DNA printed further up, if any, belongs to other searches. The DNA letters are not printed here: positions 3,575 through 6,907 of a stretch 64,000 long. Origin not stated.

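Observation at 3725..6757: PilB/GspE secretion ATPase encoded as a tandem double-module fusion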

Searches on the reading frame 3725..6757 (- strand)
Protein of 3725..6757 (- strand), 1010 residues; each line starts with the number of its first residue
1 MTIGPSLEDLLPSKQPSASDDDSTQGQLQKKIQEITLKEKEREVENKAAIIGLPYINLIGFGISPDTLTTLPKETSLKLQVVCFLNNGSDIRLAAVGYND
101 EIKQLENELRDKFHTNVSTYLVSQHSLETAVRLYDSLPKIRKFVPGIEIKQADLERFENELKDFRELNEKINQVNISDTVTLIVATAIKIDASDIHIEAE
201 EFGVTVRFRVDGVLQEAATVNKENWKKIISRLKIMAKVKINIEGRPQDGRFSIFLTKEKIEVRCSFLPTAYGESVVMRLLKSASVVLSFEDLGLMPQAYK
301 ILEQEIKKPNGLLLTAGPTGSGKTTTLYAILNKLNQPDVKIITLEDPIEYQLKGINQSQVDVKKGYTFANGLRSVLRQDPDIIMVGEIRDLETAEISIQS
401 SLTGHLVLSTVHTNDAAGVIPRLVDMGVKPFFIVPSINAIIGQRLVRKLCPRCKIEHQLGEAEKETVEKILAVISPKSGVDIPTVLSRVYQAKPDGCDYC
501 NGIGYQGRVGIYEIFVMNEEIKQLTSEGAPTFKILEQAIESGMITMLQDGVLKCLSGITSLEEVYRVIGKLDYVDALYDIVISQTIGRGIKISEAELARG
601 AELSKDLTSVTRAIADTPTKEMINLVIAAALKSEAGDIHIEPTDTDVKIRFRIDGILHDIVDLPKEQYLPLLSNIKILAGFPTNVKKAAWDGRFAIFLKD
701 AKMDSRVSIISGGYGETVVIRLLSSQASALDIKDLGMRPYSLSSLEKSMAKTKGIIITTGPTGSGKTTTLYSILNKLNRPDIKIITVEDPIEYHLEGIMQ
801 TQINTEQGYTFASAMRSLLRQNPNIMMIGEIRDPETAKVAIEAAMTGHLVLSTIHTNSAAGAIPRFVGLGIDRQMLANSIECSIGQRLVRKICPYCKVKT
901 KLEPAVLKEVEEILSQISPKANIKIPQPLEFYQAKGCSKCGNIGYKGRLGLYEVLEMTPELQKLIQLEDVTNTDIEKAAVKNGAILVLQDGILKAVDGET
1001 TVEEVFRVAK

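Call 5: search_protein_families(library=pfam, proteins=[window:3725-6757:-], max_evalue=0.01)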
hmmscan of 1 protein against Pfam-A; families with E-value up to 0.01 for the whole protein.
window:3725-6757:- (1010 aa): 39 families (the best 25 are shown)
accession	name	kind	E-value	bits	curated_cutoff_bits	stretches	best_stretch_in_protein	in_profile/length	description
PF00437.27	T2SSE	-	2.9e-237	786.8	24.9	2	176-566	8-370/370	Type II/IV secretion system protein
PF13401.12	AAA_22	-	2.8e-09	37.8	27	1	751-789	3-41/130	AAA domain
PF25199.1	nSTAND_NTPase5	-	3.3e-09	37.1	34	2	746-796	34-85/145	Novel STAND NTPase 5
PF20720.3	nSTAND3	-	1.1e-08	35.3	27.2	1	748-790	12-54/155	Novel STAND NTPase 3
PF13173.12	AAA_14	-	5.5e-08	33.3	27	1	754-860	3-100/129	AAA domain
PF00004.35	AAA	-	2.8e-07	31.5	21.2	0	314-394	2-72/131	ATPase family associated with various cellular activities (AAA)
PF04851.21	ResIII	-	6.1e-07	29.9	22.5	0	297-344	10-59/164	Type III restriction enzyme, res subunit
PF12775.13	AAA_7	-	1.1e-06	28.7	25.8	0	745-786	25-66/181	P-loop containing dynein motor region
PF00005.33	ABC_tran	-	4.7e-06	27.7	25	0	315-350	16-51/137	ABC transporter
PF02492.25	cobW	-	4.7e-06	26.7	20.7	0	756-786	3-34/180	CobW/HypB/UreG, nucleotide-binding domain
PF13604.12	AAA_30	-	1.2e-05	25.6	27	0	746-784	11-49/191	AAA domain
PF13245.12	AAA_19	-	1.4e-05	25.7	25.1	0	751-781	9-39/134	AAA domain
PF01935.23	DUF87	-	1.6e-05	25.5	23.2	0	317-342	30-56/220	Helicase HerA, central domain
PF13191.12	AAA_16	-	2.3e-05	25.4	32.6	0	745-794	16-63/167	AAA ATPase domain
PF01637.24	ATPase_2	-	5.7e-05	23.5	33.2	0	741-793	7-60/225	ATPase domain predominantly from Archaea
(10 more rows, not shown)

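Call 6: search_protein_families(library=ncbifam, proteins=[window:3725-6757:-], max_evalue=0.01)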
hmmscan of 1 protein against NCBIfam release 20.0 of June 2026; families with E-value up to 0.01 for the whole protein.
window:3725-6757:- (1010 aa): 62 families (the best 25 are shown)
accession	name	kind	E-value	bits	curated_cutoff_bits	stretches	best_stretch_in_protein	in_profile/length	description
TIGR02533.1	type_II_gspE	equivalog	3.5e-280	929.6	630.25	2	81-567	13-485/486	type II secretion system ATPase GspE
TIGR02538.1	type_IV_pilB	equivalog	1.7e-266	885.3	675.65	2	27-567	30-561/564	type IV-A pilus assembly ATPase PilB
NF007755.0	PRK10436.1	equivalog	2.4e-237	788.1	617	2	151-570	60-461/465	type II secretion system protein GspE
NF053534.1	T4PilAsmATPsTfpB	equivalog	1.8e-221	736.6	850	2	148-568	173-582/584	type IV pilus assembly ATPase TfpB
NF041000.1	ATPase_ComGA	equivalog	1.4e-146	486.5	300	2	183-447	3-266/267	competence type IV pilus ATPase ComGA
TIGR01420.1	pilT_fam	subfamily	3.1e-103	345.6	319.1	2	183-426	5-242/343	PilT/PilU family type 4a pilus ATPase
TIGR02525.1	plasmid_TraJ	equivalog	7.3e-56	189.7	368.3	2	257-426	97-272/372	plasmid transfer ATPase TraJ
TIGR02524.1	dot_icm_DotB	equivalog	1.2e-43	149.7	463.3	2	747-880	128-270/358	Dot/Icm type IV secretion system ATPase DotB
NF058587.1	archaellum_moto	equivalog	2.6e-35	122.2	550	2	755-872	277-399/527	archaellum flagellar ATPase motor FlaI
TIGR02782.1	TrbB_P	equivalog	3.7e-31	108.5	304.55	2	299-424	126-253/303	P-type conjugative transfer ATPase TrbB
TIGR02788.1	VirB11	equivalog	2.3e-28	99.1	249.95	2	745-874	137-270/308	P-type DNA transfer ATPase VirB11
TIGR03819.1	heli_sec_ATPase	hypoth_equivalog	1.4e-26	93.5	373.15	2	715-873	139-304/340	TadA family conjugal transfer-associated ATPase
NF010407.0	PRK13833.1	subfamily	1.5e-24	87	499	2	304-425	139-261/323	conjugal transfer protein TrbB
NF010469.0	PRK13894.1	subfamily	4.2e-24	85.5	508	2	299-424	139-265/320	conjugal transfer ATPase TrbB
NF053672.1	bindosome_BasE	exception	4.4e-22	78.5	1000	2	314-424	274-389/512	bindosome assembly system ATPase subunit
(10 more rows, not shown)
